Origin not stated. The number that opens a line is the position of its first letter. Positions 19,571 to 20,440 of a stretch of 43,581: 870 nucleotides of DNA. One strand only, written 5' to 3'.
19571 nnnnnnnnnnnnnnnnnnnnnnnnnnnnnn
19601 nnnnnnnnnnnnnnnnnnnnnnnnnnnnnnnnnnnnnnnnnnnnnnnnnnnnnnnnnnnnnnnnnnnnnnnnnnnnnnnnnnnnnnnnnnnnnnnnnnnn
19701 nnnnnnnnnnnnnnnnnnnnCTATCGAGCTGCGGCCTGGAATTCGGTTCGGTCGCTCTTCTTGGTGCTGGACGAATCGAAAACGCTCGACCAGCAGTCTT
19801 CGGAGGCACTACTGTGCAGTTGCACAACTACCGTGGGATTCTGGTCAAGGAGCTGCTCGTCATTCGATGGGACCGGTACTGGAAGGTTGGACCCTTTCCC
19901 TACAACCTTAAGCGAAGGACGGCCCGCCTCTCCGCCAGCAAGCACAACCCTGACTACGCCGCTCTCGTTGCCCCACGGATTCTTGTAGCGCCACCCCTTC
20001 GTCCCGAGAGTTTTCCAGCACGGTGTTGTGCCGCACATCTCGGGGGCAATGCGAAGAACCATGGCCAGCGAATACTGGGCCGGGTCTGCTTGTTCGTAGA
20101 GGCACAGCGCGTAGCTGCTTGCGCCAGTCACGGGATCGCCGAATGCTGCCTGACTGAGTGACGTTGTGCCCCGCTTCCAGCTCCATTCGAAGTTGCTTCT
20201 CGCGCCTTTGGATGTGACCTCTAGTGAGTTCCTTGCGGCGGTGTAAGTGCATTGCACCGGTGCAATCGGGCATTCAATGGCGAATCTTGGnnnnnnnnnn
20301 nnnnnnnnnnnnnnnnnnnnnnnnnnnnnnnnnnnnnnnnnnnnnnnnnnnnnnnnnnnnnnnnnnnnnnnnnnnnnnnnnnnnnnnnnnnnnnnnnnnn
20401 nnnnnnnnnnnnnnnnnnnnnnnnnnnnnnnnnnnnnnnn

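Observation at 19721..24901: About 1715-aa lectin/propeller surface protein with three Pro/Thr linkers and a possible lipobox, embedded among GT39-like genes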

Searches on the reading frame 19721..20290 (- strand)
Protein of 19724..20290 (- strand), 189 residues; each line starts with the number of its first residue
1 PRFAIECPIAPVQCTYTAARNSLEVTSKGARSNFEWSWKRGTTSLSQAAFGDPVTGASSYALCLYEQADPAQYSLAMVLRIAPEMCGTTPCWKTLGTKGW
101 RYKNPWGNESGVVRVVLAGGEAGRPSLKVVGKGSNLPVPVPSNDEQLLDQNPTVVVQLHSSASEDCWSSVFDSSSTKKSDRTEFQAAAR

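Call 15: search_protein_families(library=ncbifam, proteins=[window:19721-20266:-], max_evalue=1)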
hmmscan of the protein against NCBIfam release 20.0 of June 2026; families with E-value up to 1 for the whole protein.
window:19721-20266:- (181 aa): 0 families

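Call 19: find_homologous_proteins(query=window:19724-20290:-, max_evalue=0.01)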
Query window:19724-20290:-: 88 candidates shared short words with the query, none scored E <= 0.01.
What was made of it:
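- Tried and rejected: A word-index homologue search with the C-terminal domain found nothing (call 19).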

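Call 25: search_protein_representatives(protein=window:19724-20266:-)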
Query: 181 residues. Proteins with E-value up to 0.001 (for the whole library): 4523; up to 1e-10: 1576; up to 1e-30: 36. The best 150 are listed.
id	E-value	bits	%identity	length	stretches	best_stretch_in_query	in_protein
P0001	2.8e-116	401.8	100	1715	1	1-181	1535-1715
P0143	7.1e-44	165.9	49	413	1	20-179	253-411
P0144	9.9e-44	165.4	47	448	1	18-179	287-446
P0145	8.7e-43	162.3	41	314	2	2-179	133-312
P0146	1.4e-39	151.9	45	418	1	20-179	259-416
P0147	1.4e-39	151.9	45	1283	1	5-179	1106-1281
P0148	1.8e-39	151.5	43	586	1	10-181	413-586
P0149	4.0e-39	150.4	41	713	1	3-177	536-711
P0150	1.2e-38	148.9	43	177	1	22-180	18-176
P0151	2.9e-38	147.6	46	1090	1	20-179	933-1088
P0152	3.4e-38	147.4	43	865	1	19-179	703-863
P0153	6.5e-38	146.5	41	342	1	6-180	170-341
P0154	6.5e-38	146.5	43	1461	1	9-180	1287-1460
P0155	8.5e-38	146.1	43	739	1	3-180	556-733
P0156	2.6e-37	144.5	45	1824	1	20-179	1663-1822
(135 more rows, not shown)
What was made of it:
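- On Unnamed 'type A' C-terminal domain family (defined here): There are 4523 clusters at E<=1e-3 (call 25).
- It hits 4523 representative clusters at E<=1e-3 (call 25).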

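Call 26: search_protein_families(library=pfam, proteins=[P0143, P0144, P0145, P0147, P0148, P0149, P0151, P0152, P0154, P0155], max_evalue=0.01)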
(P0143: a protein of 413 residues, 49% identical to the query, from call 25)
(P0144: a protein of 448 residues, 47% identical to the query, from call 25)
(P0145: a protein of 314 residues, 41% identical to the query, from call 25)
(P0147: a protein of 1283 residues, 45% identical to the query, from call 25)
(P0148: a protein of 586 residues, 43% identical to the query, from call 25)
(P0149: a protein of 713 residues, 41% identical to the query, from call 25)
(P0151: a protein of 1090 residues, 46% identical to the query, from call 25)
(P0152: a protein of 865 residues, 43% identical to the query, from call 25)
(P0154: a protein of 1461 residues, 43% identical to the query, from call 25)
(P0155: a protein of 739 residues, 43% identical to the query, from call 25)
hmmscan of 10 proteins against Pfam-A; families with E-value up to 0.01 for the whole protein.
P0143 (413 aa): 2 families
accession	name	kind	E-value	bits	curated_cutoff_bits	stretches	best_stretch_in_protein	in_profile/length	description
PF13517.12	FG-GAP_3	-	1.8e-13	51.3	26.9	2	121-176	5-60/61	FG-GAP-like repeat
PF01839.29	FG-GAP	-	0.0017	18.6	22.1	0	112-130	4-22/37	FG-GAP repeat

P0144 (448 aa): 0 families

P0145 (314 aa): 9 families
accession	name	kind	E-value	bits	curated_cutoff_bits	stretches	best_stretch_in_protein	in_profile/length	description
PF01344.31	Kelch_1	-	2.4e-15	56.1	20.1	2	5-38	12-45/46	Kelch motif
PF13418.12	Kelch_4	-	1.9e-11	44.2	21.6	1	3-38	11-47/49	Galactose oxidase, central domain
PF13964.12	Kelch_6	-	3.5e-11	43.1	25.3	1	3-42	10-50/50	Kelch motif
PF13415.12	Kelch_3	-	4.7e-10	39.8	22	1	5-49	2-47/48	Galactose oxidase, central domain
PF07646.21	Kelch_2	-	4.8e-08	33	21.3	1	3-38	10-47/48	Kelch motif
PF25210.1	Kelch_FKB95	-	9.9e-08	32.4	70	1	10-108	48-148/268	FKB95, Kelch-repeats domain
PF24981.1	Beta-prop_ATRN-LZTR1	-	1.4e-07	31.5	50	1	7-113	110-223/289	Attractin/LZTR1 beta-propeller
PF24681.1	Kelch_KLHDC2_KLHL20_DRC7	-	1.6e-06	28.1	50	1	5-109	114-221/221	KLHDC2/KLHL20/DRC7 Kelch-repeats domain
PF24996.1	NANM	-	0.0036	16.7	45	1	18-110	164-264/350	N-acetylneuraminate epimerase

P0147 (1283 aa): 2 families
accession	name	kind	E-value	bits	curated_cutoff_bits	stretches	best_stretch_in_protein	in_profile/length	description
PF06739.17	SBBP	-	8.3e-38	128.5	20.5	7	564-594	2-33/38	Beta-propeller repeat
PF25778.1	DUF7948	-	9.9e-27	94.8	27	1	83-201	96-214/214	Domain of unknown function (DUF7948)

P0148 (586 aa): 0 families

P0149 (713 aa): 0 families

P0151 (1090 aa): 2 families
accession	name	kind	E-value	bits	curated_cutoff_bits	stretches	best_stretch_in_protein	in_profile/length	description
PF19565.4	DUF6087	-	2.3e-05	25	27.1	0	322-335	45-58/99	Family of unknown function (DUF6087)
PF13948.11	DUF4215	-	0.0024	18.6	27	1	752-779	20-46/47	Domain of unknown function (DUF4215)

P0152 (865 aa): 2 families
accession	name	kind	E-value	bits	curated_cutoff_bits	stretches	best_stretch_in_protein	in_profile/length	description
PF25778.1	DUF7948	-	2.9e-27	96.6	27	1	86-198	102-214/214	Domain of unknown function (DUF7948)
PF06739.17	SBBP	-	1.6e-12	47.6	20.5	2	443-470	6-34/38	Beta-propeller repeat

P0154 (1461 aa): 1 family
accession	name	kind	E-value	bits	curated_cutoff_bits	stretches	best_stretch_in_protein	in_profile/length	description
PF02415.23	Chlam_PMP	-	7.6e-13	47.7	20.6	0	708-723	2-17/19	Chlamydia polymorphic membrane protein (Chlamydia_PMP) repeat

P0155 (739 aa): 2 families
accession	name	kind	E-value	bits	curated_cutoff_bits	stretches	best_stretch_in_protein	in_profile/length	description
PF17164.10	DUF5122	-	2.8e-46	155.9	27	5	223-256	1-36/36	Domain of unknown function (DUF5122) beta-propeller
PF13948.11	DUF4215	-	0.00015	22.4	27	1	420-448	19-46/47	Domain of unknown function (DUF4215)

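Call 34: search_solved_structures(query=A1, max_evalue=1)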
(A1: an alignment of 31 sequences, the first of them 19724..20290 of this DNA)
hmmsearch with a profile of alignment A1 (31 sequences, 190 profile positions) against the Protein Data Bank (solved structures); distinct sequences matched with E-value up to 1: 0.
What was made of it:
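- On Known C-terminal sorting or anchor domains (T9SS C-terminal domain PF18962/TIGR04183, dockerin, SLH, PEP-CTERM), for aa 1528-1715: No PDB sequence hit (call 34).
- Tried and rejected: A PDB sequence search with the C-terminal profile gave no hits (call 34).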

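Call 40: predict_structure(alignment_id=A1)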
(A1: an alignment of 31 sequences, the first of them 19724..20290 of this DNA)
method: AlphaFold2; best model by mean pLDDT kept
length: 189 residues; sequences in the alignment: 31
mean_pLDDT: 96.0   pTM: 0.92
mean pLDDT of the five models: 96.0, 95.8, 95.8, 95.7, 95.6
residues with pLDDT >= 90: 183; 70-90: 3; 50-70: 2; < 50: 1
segments of 3 or more residues with pLDDT < 50: none
pLDDT, mean of each block of 10 residues (from residue 1): 80 97 97 98 97 96 95 96 97 98 97 98 98 97 95 97 96 98 97
secondary structure, 60 per line:
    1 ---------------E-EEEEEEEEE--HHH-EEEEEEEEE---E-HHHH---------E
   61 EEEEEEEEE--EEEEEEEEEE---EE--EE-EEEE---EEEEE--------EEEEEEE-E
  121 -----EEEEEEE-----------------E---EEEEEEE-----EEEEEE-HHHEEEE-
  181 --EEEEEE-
elements in order: E18-26 E33-41 H47-50 E60-69 E72-81 E92-95 E99-103 E112-118 E126-132 E154-160 E166-171 E176-179 E183-188
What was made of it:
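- The model has pLDDT 96 and pTM 0.92 (call 40).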

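Call 45: fold_search(model_id=the predicted structure, library=pdb)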
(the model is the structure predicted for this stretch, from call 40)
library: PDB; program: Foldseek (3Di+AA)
matches with E <= 10: 1275; with E <= 0.001: 0
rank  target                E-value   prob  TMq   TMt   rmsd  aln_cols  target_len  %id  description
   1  7rxc_N                2.8e-03  0.69  0.21  0.28   9.0       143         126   10  CryoEM structure of KDELR with Legobody (released 2021-10-06)
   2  7kde_O                6.6e-03  0.30  0.21  0.27  14.2       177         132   11  BG505 SOSIP.664 in complex with the V3-targeting rhesus macaque antibody 1485 and human gp120-gp41 interface antibody  (released 2020-10-28)
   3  8uy6_B                7.4e-03  0.33  0.21  0.27  10.2       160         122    8  Aquaporin Z with ALFA tag and bound to nanobody (released 2024-09-25)
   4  6i6j_C                7.9e-03  0.47  0.21  0.28   9.4       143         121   12  Crystal structure of the KDEL receptor bound to synthetic nanobody. (released 2019-02-27)
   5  9rxi_E                8.9e-03  0.41  0.20  0.25   9.5       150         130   11  Schistosoma mansoni Cathepsin D1 bound to Nb10C9 (released 2026-01-28)
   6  7k37_H                1.1e-02  0.08  0.16  0.14  22.5       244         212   11  Structure of full-length influenza HA with a head-binding antibody at pH 7.8 (released 2020-11-11)
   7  7c8v_A                1.2e-02  0.51  0.24  0.32   8.9       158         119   11  Structure of sybody SR4 in complex with the SARS-CoV-2 S Receptor Binding domain (RBD) (released 2020-06-24)
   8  7olz_C                1.2e-02  0.51  0.22  0.28   8.8       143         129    8  Crystal structure of the SARS-CoV-2 RBD with neutralizing-VHHs Re5D06 and Re9F06 (released 2021-08-11)
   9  1yc7_B                1.2e-02  0.47  0.22  0.32   8.8       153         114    9  cAbAn33 VHH fragment against VSG (released 2005-06-14)
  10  7lx5_C                1.2e-02  0.23  0.20  0.26  13.3       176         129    9  The SARS-CoV-2 spike protein receptor binding domain bound to neutralizing nanobodies WNb 2 and WNb 10 (released 2021-05-05)
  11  7a4t_A                1.3e-02  0.41  0.22  0.30   8.8       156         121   10  Crystal structure of the GCN coiled-coil in complex with nanobody Nb39 (released 2021-05-05)
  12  7kn5_C                1.3e-02  0.35  0.19  0.25   9.8       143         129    8  Crystal structure of SARS-CoV-2 receptor binding domain complexed with nanobodies VHH E and U (released 2021-01-20)
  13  8wu1_H                1.4e-02  0.44  0.23  0.23   8.7       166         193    7  Cryo-EM structure of CB1-beta-arrestin1 complex (released 2024-03-20)
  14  7vyt_H                1.4e-02  0.41  0.22  0.31   9.8       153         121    9  Crystal structure of human TIGIT(23-129) in complex with the scFv fragment of anti-TIGIT antibody MG1131 (released 2022-03-02)
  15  5u8q_H                1.4e-02  0.47  0.21  0.29   9.2       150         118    9  Structure of the ectodomain of the human Type 1 insulin-like growth factor receptor in complex with IGF-I (released 2018-02-28)
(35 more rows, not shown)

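Call 71: search_protein_families(library=pfam, alignment_id=A1, max_evalue=1)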
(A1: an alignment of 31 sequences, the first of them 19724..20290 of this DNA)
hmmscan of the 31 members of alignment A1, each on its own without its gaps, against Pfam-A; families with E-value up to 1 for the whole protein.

A. member 1, window:19724-20290:- (189 aa): 1 family
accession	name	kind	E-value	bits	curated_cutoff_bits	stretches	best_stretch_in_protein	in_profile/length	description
PF22253.2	DUF6948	-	0.084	13.5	27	1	10-49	11-49/85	Domain of unknown function (DUF6948)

B. families by the number of members that match (of 31 scanned): 6 families
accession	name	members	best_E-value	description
PF08949.16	PRD1_P5_C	1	0.036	Bacteriophage PRD1, spike protein P5, C-terminal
PF22253.2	DUF6948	1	0.084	Domain of unknown function (DUF6948)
PF22815.2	CatAgl_D1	1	0.1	Alpha-1,3-glucanase catalytic domain D1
PF17882.6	SBD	1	0.13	OAA-family lectin sugar binding domain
PF04430.19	DUF498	1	0.16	Protein of unknown function (DUF498/DUF598)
PF01310.23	Adeno_PVIII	1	0.2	Adenovirus hexon associated protein, protein VIII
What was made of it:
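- On Known C-terminal sorting or anchor domains (T9SS C-terminal domain PF18962/TIGR04183, dockerin, SLH, PEP-CTERM), for aa 1528-1715: No recurrent Pfam hit among 31 members (call 71).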

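Call 82: search_protein_families(library=pfam, alignment_id=A5, max_evalue=0.00001)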
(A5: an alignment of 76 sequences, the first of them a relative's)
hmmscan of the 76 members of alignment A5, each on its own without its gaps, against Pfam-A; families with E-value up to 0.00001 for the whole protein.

A. member 1, P0143 (413 aa): 1 family
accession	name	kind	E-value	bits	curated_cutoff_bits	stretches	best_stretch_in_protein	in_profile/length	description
PF13517.12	FG-GAP_3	-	1.8e-13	51.3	26.9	2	121-176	5-60/61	FG-GAP-like repeat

B. families by the number of members that match (of 76 scanned): 43 families (the first 25 are shown)
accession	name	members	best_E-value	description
PF06739.17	SBBP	5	1.2e-20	Beta-propeller repeat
PF17164.10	DUF5122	3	2.8e-46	Domain of unknown function (DUF5122) beta-propeller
PF13385.13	Laminin_G_3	3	7.5e-29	Concanavalin A-like lectin/glucanases superfamily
PF25778.1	DUF7948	3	2.9e-27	Domain of unknown function (DUF7948)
PF11949.14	DUF3466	3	5.3e-09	Protein of unknown function (DUF3466)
PF01344.31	Kelch_1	2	8e-73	Kelch motif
PF13418.12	Kelch_4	2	4.3e-67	Galactose oxidase, central domain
PF13964.12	Kelch_6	2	2.7e-62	Kelch motif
PF07646.21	Kelch_2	2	2.4e-39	Kelch motif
PF24681.1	Kelch_KLHDC2_KLHL20_DRC7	2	2.3e-37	KLHDC2/KLHL20/DRC7 Kelch-repeats domain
PF24981.1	Beta-prop_ATRN-LZTR1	2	3.1e-37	Attractin/LZTR1 beta-propeller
PF13415.12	Kelch_3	2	1.4e-33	Galactose oxidase, central domain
PF25210.1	Kelch_FKB95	2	2.7e-26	FKB95, Kelch-repeats domain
PF07250.17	Glyoxal_oxid_N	2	4.3e-21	Glyoxal oxidase N-terminus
PF02412.23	TSP_3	2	1.5e-15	Thrombospondin type 3 repeat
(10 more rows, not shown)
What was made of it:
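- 76 members carry 43 different Pfam passenger families, including Peptidase_S8, Phytase, GSDH, Kelch, SBBP and Ice_binding (call 82). The cargo-independent C-terminal tag points to a general export or display route rather than a locus-specific complex (call 82).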

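Call 86: fold_search(model_id=the predicted structure, library=viral)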
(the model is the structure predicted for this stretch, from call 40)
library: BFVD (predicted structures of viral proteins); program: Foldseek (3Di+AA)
matches with E <= 10: 673; with E <= 0.001: 0
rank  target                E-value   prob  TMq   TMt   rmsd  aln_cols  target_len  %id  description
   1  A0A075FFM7            1.4e-02  0.57  0.30  0.33   8.4       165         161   13  BLLF1 [Epstein-Barr virus (strain GD1)]
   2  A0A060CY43            1.4e-02  0.54  0.26  0.10   9.2       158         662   10  Putative major envelope glycoprotein [Bovine gammaherpesvirus 6]
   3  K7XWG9                4.0e-02  0.35  0.29  0.30   7.7       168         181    6  EORF11 [Rat cytomegalovirus (isolate England)]
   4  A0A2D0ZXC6            4.8e-02  0.18  0.23  0.08  11.6       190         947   13  Envelope glycoprotein [vespertilionid gammaherpesvirus 3]
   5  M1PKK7                5.2e-02  0.28  0.27  0.32   8.8       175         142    7  (no name in the UniProt tables at hand)
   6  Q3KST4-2              5.8e-02  0.41  0.30  0.12   8.1       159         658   13  (no name look-up for this kind of identifier)
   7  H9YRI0                7.4e-02  0.11  0.19  0.20  13.9       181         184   10  (no name in the UniProt tables at hand)
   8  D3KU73                7.9e-02  0.06  0.16  0.12  18.0       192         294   11  3 protein [Rice yellow stunt virus]
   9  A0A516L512            8.9e-02  0.06  0.13  0.07  13.6       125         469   12  (no name in the UniProt tables at hand)
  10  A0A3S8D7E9            1.1e-01  0.15  0.19  0.07   8.6       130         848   14  Uncharacterized protein [Vombatid gammaherpesvirus 1]
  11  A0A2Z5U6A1            1.1e-01  0.14  0.24  0.10  10.1       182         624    9  Glycoprotein [Rhinolophus gammaherpesvirus 1]
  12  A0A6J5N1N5            1.1e-01  0.35  0.29  0.41   7.0       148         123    6  Uncharacterized protein [uncultured Caudovirales phage]
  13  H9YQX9                1.2e-01  0.15  0.23  0.24  13.8       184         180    8  (no name in the UniProt tables at hand)
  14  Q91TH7                1.3e-01  0.13  0.18  0.08   9.6       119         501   10  T121.3 [Tupaiid herpesvirus 1 (strain 1)]
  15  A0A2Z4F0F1            1.4e-01  0.11  0.23  0.16  14.3       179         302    9  (no name in the UniProt tables at hand)
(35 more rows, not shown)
